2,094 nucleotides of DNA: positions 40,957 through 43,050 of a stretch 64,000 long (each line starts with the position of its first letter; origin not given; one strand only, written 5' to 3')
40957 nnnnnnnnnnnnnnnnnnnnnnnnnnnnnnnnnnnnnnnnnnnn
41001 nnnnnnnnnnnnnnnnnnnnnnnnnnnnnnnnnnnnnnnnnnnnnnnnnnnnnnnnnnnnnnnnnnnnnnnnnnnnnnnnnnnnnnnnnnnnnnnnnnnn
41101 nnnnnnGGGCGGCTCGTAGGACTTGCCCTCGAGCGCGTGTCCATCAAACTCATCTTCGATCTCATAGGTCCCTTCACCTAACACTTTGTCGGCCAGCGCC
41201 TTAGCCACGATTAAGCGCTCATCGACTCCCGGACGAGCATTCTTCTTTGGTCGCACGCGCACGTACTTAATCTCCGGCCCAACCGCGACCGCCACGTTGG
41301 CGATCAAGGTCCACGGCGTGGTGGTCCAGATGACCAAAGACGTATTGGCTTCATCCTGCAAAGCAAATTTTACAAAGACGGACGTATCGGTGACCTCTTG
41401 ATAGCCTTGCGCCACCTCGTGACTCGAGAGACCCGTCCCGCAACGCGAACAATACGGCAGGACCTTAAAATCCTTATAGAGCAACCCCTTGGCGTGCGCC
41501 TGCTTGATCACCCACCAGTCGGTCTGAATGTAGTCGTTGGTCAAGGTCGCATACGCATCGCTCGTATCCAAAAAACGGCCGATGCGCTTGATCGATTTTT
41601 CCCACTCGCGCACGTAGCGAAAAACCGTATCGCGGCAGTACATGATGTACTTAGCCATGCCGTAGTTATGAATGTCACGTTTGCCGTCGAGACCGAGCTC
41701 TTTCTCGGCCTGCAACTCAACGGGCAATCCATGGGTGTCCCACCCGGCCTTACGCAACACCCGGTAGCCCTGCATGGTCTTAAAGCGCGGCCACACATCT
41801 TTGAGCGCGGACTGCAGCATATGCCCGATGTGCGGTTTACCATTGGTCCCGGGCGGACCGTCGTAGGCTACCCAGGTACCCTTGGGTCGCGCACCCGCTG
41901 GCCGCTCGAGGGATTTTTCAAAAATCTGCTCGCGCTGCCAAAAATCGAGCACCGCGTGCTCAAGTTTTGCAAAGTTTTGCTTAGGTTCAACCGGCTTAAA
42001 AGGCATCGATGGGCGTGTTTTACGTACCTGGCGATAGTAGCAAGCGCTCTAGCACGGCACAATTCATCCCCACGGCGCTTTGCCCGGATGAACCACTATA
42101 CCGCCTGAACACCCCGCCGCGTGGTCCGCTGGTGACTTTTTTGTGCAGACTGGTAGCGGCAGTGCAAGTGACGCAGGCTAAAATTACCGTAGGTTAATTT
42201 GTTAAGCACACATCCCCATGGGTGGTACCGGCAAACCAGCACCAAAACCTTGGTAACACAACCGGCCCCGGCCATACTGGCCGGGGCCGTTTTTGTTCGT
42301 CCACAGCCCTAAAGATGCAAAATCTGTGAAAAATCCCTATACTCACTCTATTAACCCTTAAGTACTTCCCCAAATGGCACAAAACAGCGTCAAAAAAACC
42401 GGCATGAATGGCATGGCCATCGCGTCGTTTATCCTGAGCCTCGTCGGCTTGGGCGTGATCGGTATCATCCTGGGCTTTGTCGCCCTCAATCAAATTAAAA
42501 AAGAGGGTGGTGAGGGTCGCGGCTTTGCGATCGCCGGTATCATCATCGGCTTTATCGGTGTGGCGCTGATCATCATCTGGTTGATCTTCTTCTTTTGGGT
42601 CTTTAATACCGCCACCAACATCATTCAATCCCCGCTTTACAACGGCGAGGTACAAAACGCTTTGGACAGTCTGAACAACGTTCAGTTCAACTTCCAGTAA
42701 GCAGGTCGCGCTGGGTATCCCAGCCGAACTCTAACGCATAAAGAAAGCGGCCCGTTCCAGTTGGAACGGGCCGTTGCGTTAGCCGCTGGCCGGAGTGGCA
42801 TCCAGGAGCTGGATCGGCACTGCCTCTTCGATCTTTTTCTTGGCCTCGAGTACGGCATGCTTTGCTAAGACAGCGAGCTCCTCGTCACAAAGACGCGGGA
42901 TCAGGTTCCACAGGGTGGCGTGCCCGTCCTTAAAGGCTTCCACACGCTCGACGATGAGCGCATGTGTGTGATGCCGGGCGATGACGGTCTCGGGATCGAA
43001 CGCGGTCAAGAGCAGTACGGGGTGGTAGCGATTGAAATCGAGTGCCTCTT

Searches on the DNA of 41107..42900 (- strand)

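Call 2: search_rna_families(source=window, start=41500, end=42900, threshold=evalue, max_evalue=10, show_alignments=5)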
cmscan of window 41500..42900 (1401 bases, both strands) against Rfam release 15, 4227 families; matches with E-value up to 10: 14.
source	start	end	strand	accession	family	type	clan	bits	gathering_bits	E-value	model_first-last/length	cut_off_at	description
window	42223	42297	+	RF01772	rnk_pseudo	Cis-reg; leader;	-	25.1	55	0.12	1-108/108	no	Pseudomonas rnk leader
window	42223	42295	+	RF02399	NsiR1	Gene; sRNA;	-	21.3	39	0.21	1-60/60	no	Nitrogen stress-induced RNA 1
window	42250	42304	-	RF03231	mir-4523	Gene; miRNA;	-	19.5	96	7.1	1-69/69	no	mir-4523 microRNA precursor family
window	41999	42083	+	RF04042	mir-7961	Gene; miRNA;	-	16.8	90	4.8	1-56/56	no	mir-7961 microRNA precursor family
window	42215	42296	+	RF00021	Spot_42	Gene; sRNA;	-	16.7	80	3.4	1-115/115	no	Spot 42 RNA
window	42544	42596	-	RF01143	sR16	Gene; snRNA; snoRNA; CD-box;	-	16.5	70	3.2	1-53/53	no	Small nucleolar RNA sR16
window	42244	42294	-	RF02628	Hrs1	Gene; sRNA;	-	16.4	56.4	3.7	1-74/74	no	Hfq-regulated sRNA 1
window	42676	42780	+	RF00506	Thr_leader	Cis-reg; leader;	-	16.3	55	5.1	1-118/118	no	Threonine operon leader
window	42261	42322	-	RF01729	Termite-flg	Cis-reg;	-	16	40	8.1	1-106/106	no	Termite-flg RNA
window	42522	42577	-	RF01136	sR28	Gene; snRNA; snoRNA; CD-box;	-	15.8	39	0.25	1-55/55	no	Small nucleolar RNA sR28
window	42266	42294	+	RF02401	ClpQY_promoter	Cis-reg;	-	14.9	42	2.4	1-27/57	no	ClpQY promoter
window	42252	42289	+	RF02657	sot2652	Gene; sRNA;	-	12.6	61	6.3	124-160/187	no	Sense overlapping transcript RNA 2652 (sot)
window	42528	42550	-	RF01126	sR41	Gene; snRNA; snoRNA; CD-box;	-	12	54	6.8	1-53/53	no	Small nucleolar RNA sR41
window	42266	42287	-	RF00036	RRE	Cis-reg;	-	9.9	104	3.5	126-147/337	no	HIV Rev response element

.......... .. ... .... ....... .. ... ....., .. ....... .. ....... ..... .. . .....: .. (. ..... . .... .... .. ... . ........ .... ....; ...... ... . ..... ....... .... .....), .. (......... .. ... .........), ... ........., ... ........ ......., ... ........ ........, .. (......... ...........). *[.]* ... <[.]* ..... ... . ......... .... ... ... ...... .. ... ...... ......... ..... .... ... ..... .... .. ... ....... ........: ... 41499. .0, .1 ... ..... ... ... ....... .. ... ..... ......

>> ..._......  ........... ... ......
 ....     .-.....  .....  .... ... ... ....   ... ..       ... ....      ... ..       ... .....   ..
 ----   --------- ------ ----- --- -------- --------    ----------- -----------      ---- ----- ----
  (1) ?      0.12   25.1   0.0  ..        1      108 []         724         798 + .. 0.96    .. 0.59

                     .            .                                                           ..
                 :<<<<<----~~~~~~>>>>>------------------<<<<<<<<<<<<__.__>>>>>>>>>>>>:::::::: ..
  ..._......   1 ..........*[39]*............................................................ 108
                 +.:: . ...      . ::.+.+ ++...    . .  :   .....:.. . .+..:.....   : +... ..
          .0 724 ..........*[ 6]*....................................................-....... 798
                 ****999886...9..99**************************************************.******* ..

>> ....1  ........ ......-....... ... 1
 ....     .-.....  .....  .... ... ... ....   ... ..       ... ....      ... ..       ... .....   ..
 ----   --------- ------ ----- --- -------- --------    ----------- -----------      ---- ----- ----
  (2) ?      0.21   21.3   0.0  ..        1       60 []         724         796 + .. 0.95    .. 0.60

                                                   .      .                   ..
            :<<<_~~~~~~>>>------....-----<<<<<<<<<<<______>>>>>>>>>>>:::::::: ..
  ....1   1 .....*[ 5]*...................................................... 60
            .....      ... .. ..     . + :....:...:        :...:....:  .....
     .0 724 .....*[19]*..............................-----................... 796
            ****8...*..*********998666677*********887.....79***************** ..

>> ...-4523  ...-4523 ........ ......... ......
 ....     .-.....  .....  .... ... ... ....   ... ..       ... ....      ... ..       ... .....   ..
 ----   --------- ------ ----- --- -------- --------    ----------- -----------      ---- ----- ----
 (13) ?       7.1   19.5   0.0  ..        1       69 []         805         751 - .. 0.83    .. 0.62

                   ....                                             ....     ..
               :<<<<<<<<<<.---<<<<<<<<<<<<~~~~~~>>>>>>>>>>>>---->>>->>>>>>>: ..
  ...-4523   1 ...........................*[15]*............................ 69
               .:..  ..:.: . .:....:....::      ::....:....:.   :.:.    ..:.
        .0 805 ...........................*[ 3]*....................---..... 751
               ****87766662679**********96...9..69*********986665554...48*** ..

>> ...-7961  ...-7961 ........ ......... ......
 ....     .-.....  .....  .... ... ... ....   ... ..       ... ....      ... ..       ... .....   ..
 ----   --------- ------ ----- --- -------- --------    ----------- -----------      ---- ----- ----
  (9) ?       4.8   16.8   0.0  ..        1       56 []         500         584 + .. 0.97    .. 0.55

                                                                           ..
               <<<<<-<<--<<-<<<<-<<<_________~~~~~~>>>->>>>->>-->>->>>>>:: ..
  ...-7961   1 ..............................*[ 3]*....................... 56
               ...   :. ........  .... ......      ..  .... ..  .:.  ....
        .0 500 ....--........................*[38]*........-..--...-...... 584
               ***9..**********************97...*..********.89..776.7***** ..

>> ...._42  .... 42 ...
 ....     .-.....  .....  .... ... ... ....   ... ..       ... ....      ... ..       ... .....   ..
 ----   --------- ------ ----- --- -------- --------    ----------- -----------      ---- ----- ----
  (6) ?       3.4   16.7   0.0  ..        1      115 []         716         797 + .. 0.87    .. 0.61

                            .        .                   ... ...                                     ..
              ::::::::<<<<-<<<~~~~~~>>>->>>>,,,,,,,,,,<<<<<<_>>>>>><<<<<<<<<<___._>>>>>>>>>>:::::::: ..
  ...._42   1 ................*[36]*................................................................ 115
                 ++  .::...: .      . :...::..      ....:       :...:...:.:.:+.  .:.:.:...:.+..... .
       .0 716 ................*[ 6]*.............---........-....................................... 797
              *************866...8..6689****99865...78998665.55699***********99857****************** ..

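Call 38: search_rna_families(sources=[L002, L041], threshold=evalue, max_evalue=10)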
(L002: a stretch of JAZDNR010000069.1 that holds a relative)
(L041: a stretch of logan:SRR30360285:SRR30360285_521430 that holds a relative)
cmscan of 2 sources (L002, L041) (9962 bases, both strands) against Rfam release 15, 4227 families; matches with E-value up to 10: 3.
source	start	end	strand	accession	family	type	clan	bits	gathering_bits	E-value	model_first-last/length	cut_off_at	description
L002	2704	2823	-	RF00506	Thr_leader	Cis-reg; leader;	-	23.7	55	0.65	1-118/118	no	Threonine operon leader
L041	1475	1542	+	RF00506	Thr_leader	Cis-reg; leader;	-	21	55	2.8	1-118/118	no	Threonine operon leader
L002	2705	2754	-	RF02278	Betaproteobacteria_toxic_sRNA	Gene; sRNA;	-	19.5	50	3.3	1-64/64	no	Betaproteobacteria toxic small RNA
